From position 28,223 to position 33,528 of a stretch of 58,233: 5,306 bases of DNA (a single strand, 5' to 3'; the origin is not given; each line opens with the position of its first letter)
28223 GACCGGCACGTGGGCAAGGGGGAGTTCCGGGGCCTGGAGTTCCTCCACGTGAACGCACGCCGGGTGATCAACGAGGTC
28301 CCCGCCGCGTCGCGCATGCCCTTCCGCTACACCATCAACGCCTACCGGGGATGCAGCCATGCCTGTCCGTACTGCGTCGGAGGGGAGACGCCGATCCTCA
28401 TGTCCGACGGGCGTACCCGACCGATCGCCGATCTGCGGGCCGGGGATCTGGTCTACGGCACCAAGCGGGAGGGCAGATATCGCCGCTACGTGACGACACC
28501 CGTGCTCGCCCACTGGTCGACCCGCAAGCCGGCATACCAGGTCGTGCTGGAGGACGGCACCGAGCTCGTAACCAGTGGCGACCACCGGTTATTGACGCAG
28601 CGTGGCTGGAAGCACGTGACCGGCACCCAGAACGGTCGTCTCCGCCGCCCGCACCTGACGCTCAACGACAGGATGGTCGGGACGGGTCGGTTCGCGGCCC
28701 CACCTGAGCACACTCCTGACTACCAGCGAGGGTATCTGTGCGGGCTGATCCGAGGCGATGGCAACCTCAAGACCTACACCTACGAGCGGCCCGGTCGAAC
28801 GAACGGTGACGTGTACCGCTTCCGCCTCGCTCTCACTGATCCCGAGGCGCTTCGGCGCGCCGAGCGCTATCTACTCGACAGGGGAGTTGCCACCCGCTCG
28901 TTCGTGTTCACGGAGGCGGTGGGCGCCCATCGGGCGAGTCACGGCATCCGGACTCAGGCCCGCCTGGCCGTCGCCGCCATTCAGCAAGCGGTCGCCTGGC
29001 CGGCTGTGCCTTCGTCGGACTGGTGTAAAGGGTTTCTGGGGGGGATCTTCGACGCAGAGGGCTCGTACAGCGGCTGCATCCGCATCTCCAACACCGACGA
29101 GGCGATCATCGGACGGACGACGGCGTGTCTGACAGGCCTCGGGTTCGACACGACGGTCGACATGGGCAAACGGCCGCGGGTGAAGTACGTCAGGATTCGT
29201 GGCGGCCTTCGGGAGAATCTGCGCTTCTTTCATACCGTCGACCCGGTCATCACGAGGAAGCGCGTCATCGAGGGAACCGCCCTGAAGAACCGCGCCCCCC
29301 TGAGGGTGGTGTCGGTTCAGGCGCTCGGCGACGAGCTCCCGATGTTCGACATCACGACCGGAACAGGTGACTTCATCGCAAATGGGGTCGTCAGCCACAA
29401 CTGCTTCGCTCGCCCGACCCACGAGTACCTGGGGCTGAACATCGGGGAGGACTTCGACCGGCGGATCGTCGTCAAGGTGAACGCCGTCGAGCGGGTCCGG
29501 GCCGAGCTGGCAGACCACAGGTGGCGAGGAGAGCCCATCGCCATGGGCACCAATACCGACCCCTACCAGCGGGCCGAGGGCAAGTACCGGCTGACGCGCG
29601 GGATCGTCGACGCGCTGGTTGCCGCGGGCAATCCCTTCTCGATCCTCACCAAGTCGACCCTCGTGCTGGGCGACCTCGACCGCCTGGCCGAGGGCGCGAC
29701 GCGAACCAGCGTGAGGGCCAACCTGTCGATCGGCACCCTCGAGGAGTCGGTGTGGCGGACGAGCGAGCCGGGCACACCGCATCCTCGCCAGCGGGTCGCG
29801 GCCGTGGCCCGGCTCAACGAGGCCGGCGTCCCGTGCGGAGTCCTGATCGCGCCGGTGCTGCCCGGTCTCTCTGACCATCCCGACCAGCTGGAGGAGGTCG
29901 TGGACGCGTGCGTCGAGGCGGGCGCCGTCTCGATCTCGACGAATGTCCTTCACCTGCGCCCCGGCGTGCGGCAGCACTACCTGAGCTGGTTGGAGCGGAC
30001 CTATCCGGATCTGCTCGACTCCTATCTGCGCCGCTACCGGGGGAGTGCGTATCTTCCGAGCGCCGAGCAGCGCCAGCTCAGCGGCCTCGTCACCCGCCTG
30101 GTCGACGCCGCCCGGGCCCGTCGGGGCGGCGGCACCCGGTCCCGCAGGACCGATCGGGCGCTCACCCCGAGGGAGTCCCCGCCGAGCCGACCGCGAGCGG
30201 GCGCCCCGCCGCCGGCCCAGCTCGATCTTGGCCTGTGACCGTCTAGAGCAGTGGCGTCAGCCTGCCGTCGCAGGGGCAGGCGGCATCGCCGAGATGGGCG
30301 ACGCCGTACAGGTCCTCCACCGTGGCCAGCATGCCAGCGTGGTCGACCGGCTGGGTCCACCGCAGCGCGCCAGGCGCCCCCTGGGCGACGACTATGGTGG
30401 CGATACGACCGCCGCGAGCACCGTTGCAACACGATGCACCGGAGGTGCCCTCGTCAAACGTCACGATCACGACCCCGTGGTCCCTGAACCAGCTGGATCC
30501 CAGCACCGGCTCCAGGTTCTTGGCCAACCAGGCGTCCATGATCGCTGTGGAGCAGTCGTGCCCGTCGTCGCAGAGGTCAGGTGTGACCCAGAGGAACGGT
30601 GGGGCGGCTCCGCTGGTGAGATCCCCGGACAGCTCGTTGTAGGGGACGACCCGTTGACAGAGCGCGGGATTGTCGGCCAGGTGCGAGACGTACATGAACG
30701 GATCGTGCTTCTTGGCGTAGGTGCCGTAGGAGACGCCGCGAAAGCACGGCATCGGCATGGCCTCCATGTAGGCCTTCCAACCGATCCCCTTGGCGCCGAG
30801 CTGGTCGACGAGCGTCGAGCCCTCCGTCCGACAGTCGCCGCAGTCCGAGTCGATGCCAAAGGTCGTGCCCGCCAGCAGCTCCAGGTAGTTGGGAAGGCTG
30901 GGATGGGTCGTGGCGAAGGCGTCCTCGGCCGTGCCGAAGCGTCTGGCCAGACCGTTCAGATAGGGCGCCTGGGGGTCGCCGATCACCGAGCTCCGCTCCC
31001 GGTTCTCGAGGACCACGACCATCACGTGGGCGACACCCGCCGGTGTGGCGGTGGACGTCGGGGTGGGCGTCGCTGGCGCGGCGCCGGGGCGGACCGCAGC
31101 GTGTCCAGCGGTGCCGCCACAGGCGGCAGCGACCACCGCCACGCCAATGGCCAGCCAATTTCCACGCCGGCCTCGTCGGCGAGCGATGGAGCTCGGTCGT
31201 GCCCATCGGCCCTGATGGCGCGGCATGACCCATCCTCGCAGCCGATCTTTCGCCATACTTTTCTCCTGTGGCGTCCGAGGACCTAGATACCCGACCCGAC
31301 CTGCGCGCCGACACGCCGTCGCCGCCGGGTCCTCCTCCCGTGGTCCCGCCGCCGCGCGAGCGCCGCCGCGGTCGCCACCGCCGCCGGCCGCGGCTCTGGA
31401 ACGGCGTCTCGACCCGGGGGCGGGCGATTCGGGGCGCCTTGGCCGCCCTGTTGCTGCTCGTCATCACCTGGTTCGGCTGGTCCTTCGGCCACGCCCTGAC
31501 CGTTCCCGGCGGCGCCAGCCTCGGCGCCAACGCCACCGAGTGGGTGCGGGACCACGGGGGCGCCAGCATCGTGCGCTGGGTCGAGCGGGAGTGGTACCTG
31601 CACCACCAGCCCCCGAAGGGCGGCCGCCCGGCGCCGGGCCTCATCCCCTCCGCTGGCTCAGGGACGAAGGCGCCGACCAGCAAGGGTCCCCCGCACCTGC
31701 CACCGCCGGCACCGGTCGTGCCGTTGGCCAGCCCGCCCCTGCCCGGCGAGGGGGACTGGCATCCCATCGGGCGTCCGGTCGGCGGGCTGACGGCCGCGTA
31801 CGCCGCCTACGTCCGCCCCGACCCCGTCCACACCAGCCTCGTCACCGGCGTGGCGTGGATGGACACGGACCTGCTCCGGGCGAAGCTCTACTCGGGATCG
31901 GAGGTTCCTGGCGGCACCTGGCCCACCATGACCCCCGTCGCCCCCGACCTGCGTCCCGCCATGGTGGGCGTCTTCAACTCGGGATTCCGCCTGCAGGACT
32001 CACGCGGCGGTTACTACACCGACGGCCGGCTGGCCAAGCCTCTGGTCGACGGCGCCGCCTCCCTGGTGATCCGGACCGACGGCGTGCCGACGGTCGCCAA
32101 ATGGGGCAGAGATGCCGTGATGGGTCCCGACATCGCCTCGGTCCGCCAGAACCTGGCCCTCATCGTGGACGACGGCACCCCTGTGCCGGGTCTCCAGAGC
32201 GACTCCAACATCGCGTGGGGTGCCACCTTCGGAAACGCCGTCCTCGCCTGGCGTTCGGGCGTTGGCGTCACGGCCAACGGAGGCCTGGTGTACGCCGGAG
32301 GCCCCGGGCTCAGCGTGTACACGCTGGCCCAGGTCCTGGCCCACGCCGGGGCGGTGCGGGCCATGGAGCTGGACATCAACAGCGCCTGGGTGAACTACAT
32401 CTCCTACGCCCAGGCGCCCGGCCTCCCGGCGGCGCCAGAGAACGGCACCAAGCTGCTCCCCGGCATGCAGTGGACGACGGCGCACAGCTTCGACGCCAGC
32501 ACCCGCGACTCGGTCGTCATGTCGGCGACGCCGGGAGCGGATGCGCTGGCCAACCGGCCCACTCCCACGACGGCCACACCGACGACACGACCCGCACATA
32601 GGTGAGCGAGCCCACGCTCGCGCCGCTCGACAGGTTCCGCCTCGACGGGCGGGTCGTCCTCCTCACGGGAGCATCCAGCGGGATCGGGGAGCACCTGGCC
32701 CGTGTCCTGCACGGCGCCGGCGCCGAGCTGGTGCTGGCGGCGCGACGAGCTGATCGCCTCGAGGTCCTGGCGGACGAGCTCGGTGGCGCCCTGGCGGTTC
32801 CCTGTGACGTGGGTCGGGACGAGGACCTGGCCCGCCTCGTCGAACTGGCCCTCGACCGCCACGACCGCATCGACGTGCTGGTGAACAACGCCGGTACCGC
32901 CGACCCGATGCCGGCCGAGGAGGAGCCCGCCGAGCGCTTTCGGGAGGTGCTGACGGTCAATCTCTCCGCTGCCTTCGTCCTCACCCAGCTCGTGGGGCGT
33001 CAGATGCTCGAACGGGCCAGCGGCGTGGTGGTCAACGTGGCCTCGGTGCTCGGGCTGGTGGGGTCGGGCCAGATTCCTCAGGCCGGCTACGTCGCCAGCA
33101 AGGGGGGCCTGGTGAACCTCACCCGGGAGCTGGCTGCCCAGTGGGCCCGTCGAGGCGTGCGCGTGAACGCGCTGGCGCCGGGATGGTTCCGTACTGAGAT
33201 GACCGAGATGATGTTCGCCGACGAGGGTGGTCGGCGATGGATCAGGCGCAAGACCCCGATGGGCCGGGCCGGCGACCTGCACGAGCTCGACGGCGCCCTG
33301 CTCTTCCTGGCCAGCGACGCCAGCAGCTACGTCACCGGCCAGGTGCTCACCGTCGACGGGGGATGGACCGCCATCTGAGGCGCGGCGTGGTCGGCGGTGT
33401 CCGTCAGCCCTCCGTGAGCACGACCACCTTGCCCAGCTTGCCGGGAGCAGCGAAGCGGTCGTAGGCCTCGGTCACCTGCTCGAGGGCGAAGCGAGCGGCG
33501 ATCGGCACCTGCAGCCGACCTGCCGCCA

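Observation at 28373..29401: A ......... intein is inserted inside the CX3CX2C iron-sulfur motif of a radical SAM enzyme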

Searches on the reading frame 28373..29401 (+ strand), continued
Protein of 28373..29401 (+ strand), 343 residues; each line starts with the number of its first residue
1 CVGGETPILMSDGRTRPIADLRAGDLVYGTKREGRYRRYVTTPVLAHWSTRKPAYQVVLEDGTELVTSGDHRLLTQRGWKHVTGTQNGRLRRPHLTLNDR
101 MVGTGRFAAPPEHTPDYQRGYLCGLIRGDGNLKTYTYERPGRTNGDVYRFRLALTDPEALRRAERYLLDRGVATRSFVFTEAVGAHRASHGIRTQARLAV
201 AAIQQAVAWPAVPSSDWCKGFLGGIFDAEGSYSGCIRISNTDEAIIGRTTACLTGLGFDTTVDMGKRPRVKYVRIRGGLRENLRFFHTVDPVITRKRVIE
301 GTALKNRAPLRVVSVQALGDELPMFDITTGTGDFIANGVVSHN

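Call 76: search_protein_families(library=ncbifam, proteins=[P0267, P0273, P0286, P0312, P0336, P0387, P0303, P0280, P0283, P0256], max_evalue=0.00001)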
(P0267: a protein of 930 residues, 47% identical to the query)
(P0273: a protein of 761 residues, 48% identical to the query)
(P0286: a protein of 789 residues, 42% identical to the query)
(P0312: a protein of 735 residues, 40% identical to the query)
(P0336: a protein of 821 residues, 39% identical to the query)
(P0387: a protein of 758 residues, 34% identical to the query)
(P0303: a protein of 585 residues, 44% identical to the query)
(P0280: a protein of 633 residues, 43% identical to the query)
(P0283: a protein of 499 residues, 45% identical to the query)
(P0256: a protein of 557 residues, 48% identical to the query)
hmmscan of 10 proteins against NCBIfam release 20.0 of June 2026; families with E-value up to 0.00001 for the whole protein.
P0267 (930 aa): 7 families
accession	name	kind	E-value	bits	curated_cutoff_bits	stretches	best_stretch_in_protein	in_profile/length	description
NF038136.1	rSAM_Rv_intein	exception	1.9e-74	251.5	700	1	339-710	60-339/574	intein-containing Rv2578c family radical SAM protein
TIGR04471.1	rSAM_mob_pairA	equivalog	1.4e-16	60.6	355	1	753-897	57-198/220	radical SAM mobile pair protein A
NF005852.0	PRK07773.1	equivalog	2.7e-12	45.8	780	1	355-441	398-486/886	replicative DNA helicase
TIGR04285.1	nucleoid_noc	exception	7.6e-10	38.6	315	1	7-139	5-140/255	nucleoid occlusion protein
TIGR03734.1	PRTRC_parB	hypoth_equivalog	1.1e-07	30.8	278.6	1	44-113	32-106/555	PRTRC system ParB family protein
TIGR01445.1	intein_Nterm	domain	2.9e-07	31.4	24.5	1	355-429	1-83/83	intein N-terminal splicing region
TIGR00180.1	parB_part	domain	3.8e-06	26.8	58.45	1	45-111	45-114/186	ParB/RepB/Spo0J family partition protein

P0273 (761 aa): 2 families
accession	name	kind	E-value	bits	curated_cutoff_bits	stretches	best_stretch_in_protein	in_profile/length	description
NF038136.1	rSAM_Rv_intein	exception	6.4e-63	213.5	700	1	200-565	61-339/574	intein-containing Rv2578c family radical SAM protein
TIGR04471.1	rSAM_mob_pairA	equivalog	7.2e-20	71.4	355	1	559-748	21-197/220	radical SAM mobile pair protein A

P0286 (789 aa): 21 families
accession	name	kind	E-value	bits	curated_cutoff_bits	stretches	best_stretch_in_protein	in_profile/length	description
NF038136.1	rSAM_Rv_intein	exception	6.2e-54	183.8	700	1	214-568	66-336/574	intein-containing Rv2578c family radical SAM protein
TIGR02026.1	BchE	equivalog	8e-38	130.5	481.35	2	566-744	209-391/497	magnesium-protoporphyrin IX monomethyl ester anaerobic oxidative cyclase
TIGR03471.1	HpnJ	equivalog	1.7e-37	129.5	577.6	2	572-742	220-389/472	hopanoid biosynthesis associated radical SAM protein HpnJ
NF050148.1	rSAM_ApyD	equivalog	8.3e-32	110.4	750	2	571-763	220-415/645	RiPP biosynthesis radical SAM protein ApyD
NF038361.1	rSAM_Sden_1168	equivalog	4.3e-30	104.8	575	2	566-750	297-483/560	Sden_1168 family B12-binding radical SAM P-methyltransferase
TIGR04479.1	bcpD_PhpK_rSAM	subfamily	9.8e-26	90.2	600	1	573-719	263-409/504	PhpK family radical SAM P-methyltransferase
TIGR04385.1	B12_rSAM_cofa1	equivalog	3.7e-25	89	450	2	568-716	213-361/438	B12 lower ligand biosynthesis radical SAM protein BzaD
TIGR04014.1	B12_SAM_MJ_0865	equivalog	3.1e-23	82.3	360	1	571-742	181-360/434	methyl-coenzyme M reductase glutamine C-methyltransferase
TIGR04072.2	rSAM_ladder_B12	equivalog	8.4e-23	80.7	360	1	569-721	199-351/443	lipid biosynthesis B12-binding/radical SAM protein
TIGR04013.1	B12_SAM_MJ_1487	hypoth_equivalog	2.4e-18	66.1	251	1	570-740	171-357/382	TIGR04013 family B12-binding domain/radical SAM domain-containing protein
NF033070.1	rSAM_AprD4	equivalog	3.5e-16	59.2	500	1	565-740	211-390/456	AprD4 family radical SAM diol-dehydratase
TIGR04295.1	B12_rSAM_oligo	hypoth_equivalog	4.8e-16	58.5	400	2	566-688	215-332/422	TIGR04295 family B12-binding domain-containing radical SAM protein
TIGR03975.1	rSAM_ocin_1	subfamily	5.6e-15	54.9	281.85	2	574-714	288-425/606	RiPP maturation radical SAM C-methyltransferase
TIGR04367.1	HpnR_B12_rSAM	equivalog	2.3e-12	46.2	650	1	571-739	207-372/490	hopanoid C-3 methylase HpnR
NF033712.0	B12_rSAM_KedN5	subfamily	7.6e-11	40.9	700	1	98-227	94-214/624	KedN5 family methylcobalamin-dependent radical SAM C-methyltransferase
NF005852.0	PRK07773.1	equivalog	8.5e-06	24.3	780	0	224-306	398-480/886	replicative DNA helicase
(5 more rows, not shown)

P0312 (735 aa): 12 families
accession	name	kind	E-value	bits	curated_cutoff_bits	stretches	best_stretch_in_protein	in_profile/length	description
NF038136.1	rSAM_Rv_intein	exception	3e-49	168.4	700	1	144-494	65-338/574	intein-containing Rv2578c family radical SAM protein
TIGR04013.1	B12_SAM_MJ_1487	hypoth_equivalog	1.2e-15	57.2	251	1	16-155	12-167/382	TIGR04013 family B12-binding domain/radical SAM domain-containing protein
TIGR04072.2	rSAM_ladder_B12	equivalog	2.8e-15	55.9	360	1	489-635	191-343/443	lipid biosynthesis B12-binding/radical SAM protein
TIGR03471.1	HpnJ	equivalog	2.9e-14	52.8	577.6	1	490-665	209-389/472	hopanoid biosynthesis associated radical SAM protein HpnJ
TIGR02026.1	BchE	equivalog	6.4e-11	41.8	481.35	1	562-664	287-388/497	magnesium-protoporphyrin IX monomethyl ester anaerobic oxidative cyclase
TIGR04479.1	bcpD_PhpK_rSAM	subfamily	5.3e-09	35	600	1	522-644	287-412/504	PhpK family radical SAM P-methyltransferase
NF005852.0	PRK07773.1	equivalog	1.6e-08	33.3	780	0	153-236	396-480/886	replicative DNA helicase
NF011418.0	PRK14845.1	equivalog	3.1e-08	31.8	756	0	458-491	442-475/1049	translation initiation factor IF-2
TIGR04014.1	B12_SAM_MJ_0865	equivalog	4.7e-07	29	360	0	555-665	251-360/434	methyl-coenzyme M reductase glutamine C-methyltransferase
TIGR04385.1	B12_rSAM_cofa1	equivalog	6.2e-07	29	450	0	488-627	205-350/438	B12 lower ligand biosynthesis radical SAM protein BzaD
NF038162.1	RtcB_rel_intein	exception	8.3e-07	27.4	1150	0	140-238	81-179/961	intein-containing RtcB family protein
TIGR04295.1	B12_rSAM_oligo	hypoth_equivalog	7.2e-06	24.9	400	0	501-657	221-378/422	TIGR04295 family B12-binding domain-containing radical SAM protein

P0336 (821 aa): 21 families
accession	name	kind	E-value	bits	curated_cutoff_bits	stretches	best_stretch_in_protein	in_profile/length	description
NF038136.1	rSAM_Rv_intein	exception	9.1e-48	163.5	700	1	199-562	65-342/574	intein-containing Rv2578c family radical SAM protein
TIGR03471.1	HpnJ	equivalog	5e-32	111.4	577.6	1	553-808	208-460/472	hopanoid biosynthesis associated radical SAM protein HpnJ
NF038361.1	rSAM_Sden_1168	equivalog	2.9e-23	82.3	575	1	554-739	294-479/560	Sden_1168 family B12-binding radical SAM P-methyltransferase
NF033070.1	rSAM_AprD4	equivalog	2.4e-21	76.2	500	1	552-767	206-422/456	AprD4 family radical SAM diol-dehydratase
TIGR04014.1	B12_SAM_MJ_0865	equivalog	7.3e-20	71.1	360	1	554-736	172-361/434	methyl-coenzyme M reductase glutamine C-methyltransferase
NF045585.1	rSAM_slr0320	equivalog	8.6e-19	67.4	775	1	551-740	244-444/511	photosystem II high light acclimation radical SAM protein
TIGR04479.1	bcpD_PhpK_rSAM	subfamily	2.3e-18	65.9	600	1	552-712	251-410/504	PhpK family radical SAM P-methyltransferase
TIGR02026.1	BchE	equivalog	2.3e-17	63.1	481.35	2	3-207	2-207/497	magnesium-protoporphyrin IX monomethyl ester anaerobic oxidative cyclase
TIGR04072.2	rSAM_ladder_B12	equivalog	2.7e-16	59.3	360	1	551-744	189-383/443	lipid biosynthesis B12-binding/radical SAM protein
TIGR04013.1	B12_SAM_MJ_1487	hypoth_equivalog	1.9e-15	56.6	251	0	648-732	271-356/382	TIGR04013 family B12-binding domain/radical SAM domain-containing protein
NF050148.1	rSAM_ApyD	equivalog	1.8e-14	53.1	750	1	553-733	210-393/645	RiPP biosynthesis radical SAM protein ApyD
TIGR04385.1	B12_rSAM_cofa1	equivalog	1.1e-13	51.3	450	1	551-740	204-401/438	B12 lower ligand biosynthesis radical SAM protein BzaD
NF040542.1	rSAM_RCCLKC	equivalog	1.1e-11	44.5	450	1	546-713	185-352/423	arsinothricin biosynthesis radical SAM protein ArsL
NF033712.0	B12_rSAM_KedN5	subfamily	6.2e-11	41.2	700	1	553-771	206-427/624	KedN5 family methylcobalamin-dependent radical SAM C-methyltransferase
TIGR04367.1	HpnR_B12_rSAM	equivalog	2.6e-09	36.2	650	1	553-729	197-369/490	hopanoid C-3 methylase HpnR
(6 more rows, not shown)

P0387 (758 aa): 1 family
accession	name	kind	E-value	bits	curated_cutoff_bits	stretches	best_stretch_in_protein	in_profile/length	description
NF038136.1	rSAM_Rv_intein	exception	8.5e-46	157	700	1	185-552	66-347/574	intein-containing Rv2578c family radical SAM protein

P0303 (585 aa): 3 families
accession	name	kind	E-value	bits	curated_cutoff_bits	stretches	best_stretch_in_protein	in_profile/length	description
NF038136.1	rSAM_Rv_intein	exception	3.4e-41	141.8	700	1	8-364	61-336/574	intein-containing Rv2578c family radical SAM protein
NF005852.0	PRK07773.1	equivalog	4.1e-08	32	780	1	22-107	397-480/886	replicative DNA helicase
TIGR02495.1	NrdG2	equivalog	8.9e-07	28.4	131.15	1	394-466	66-138/193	anaerobic ribonucleoside-triphosphate reductase activating protein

P0280 (633 aa): 5 families
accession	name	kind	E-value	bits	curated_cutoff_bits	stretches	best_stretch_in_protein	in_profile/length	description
NF038136.1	rSAM_Rv_intein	exception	4.9e-82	276.6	700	1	19-575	45-520/574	intein-containing Rv2578c family radical SAM protein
NF033668.1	rSAM_PA0069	hypoth_equivalog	1.7e-35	122.7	360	1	415-569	96-251/348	PA0069 family radical SAM protein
NF038135.1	rSAM_Rv2578c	equivalog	1.7e-29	102.9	430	1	28-595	60-282/317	Rv2578c family radical SAM protein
TIGR04470.1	rSAM_mob_pairB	equivalog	5.9e-20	71.8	410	1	392-545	32-178/285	radical SAM mobile pair protein B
NF005852.0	PRK07773.1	equivalog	2.6e-06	26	780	0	45-130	398-480/886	replicative DNA helicase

P0283 (499 aa): 4 families
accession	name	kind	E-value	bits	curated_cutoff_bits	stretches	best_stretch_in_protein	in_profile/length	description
NF038136.1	rSAM_Rv_intein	exception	2.6e-61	208.2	700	1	51-428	63-337/574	intein-containing Rv2578c family radical SAM protein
NF005852.0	PRK07773.1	equivalog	3.5e-09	35.5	780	1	64-148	398-480/886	replicative DNA helicase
NF038162.1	RtcB_rel_intein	exception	2.5e-08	32.4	1150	0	63-148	94-177/961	intein-containing RtcB family protein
TIGR01445.1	intein_Nterm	domain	9.6e-07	29.7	24.5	1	64-142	1-83/83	intein N-terminal splicing region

P0256 (557 aa): 5 families
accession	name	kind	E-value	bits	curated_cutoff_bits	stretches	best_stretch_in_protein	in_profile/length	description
NF038136.1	rSAM_Rv_intein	exception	1.5e-125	420.3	700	1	50-556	43-462/574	intein-containing Rv2578c family radical SAM protein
NF033668.1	rSAM_PA0069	hypoth_equivalog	1.1e-80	271.3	360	2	428-556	73-201/348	PA0069 family radical SAM protein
NF038135.1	rSAM_Rv2578c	equivalog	9.5e-45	153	430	1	41-556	35-205/317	Rv2578c family radical SAM protein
TIGR04470.1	rSAM_mob_pairB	equivalog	3.7e-15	56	410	1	469-550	68-146/285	radical SAM mobile pair protein B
NF005852.0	PRK07773.1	equivalog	1.1e-09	37.2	780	1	82-163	398-481/886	replicative DNA helicase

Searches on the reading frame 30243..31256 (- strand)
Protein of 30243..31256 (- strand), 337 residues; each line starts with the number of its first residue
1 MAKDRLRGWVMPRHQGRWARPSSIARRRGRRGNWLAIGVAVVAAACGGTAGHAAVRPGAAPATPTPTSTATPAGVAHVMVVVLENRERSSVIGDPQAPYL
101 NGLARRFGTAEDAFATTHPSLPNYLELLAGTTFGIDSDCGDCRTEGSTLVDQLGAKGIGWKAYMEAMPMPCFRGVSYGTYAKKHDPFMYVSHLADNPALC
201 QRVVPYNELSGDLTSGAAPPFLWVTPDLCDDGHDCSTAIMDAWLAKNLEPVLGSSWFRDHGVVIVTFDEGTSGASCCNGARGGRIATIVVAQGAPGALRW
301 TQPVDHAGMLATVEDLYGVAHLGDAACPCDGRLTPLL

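Call 25: search_protein_families(library=pfam, proteins=[window:30243-31256:-], max_evalue=0.001)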
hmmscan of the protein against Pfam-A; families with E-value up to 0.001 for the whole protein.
window:30243-31256:- (337 aa): 1 family
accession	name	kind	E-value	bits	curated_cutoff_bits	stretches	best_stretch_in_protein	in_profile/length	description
PF04185.19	Phosphoesterase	-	1.2e-22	81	23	1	96-319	106-355/356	Phosphoesterase family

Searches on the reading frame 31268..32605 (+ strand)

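Call 25: search_protein_families(library=pfam, proteins=[window:31268-32605:+], max_evalue=0.001)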
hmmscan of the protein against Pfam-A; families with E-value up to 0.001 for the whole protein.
window:31268-32605:+ (445 aa): 1 family
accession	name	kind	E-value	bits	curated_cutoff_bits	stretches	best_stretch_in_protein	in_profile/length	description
PF09992.14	NAGPA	-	4.6e-07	30.6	25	1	245-369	19-137/169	Phosphodiester glycosidase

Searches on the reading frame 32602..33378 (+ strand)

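Call 25: search_protein_families(library=pfam, proteins=[window:32602-33378:+], max_evalue=0.001)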
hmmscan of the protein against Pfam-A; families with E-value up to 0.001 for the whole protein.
window:32602-33378:+ (258 aa): 5 families
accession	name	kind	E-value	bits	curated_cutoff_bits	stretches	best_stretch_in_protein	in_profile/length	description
PF13561.12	adh_short_C2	-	1.3e-60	205.4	27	1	23-256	1-236/236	Enoyl-(Acyl carrier protein) reductase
PF00106.31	adh_short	-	2.4e-51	174.5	26.6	1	17-207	1-193/195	short chain dehydrogenase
PF08659.16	KR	-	1.2e-12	48.6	22.6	1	19-189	3-171/180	KR domain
PF23441.1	SDR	-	1.9e-05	24.6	27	1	16-254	7-254/258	SDR-like rossmann domain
PF01370.27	Epimerase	-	5.6e-05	23.1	20.9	1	19-120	1-95/240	NAD dependent epimerase/dehydratase family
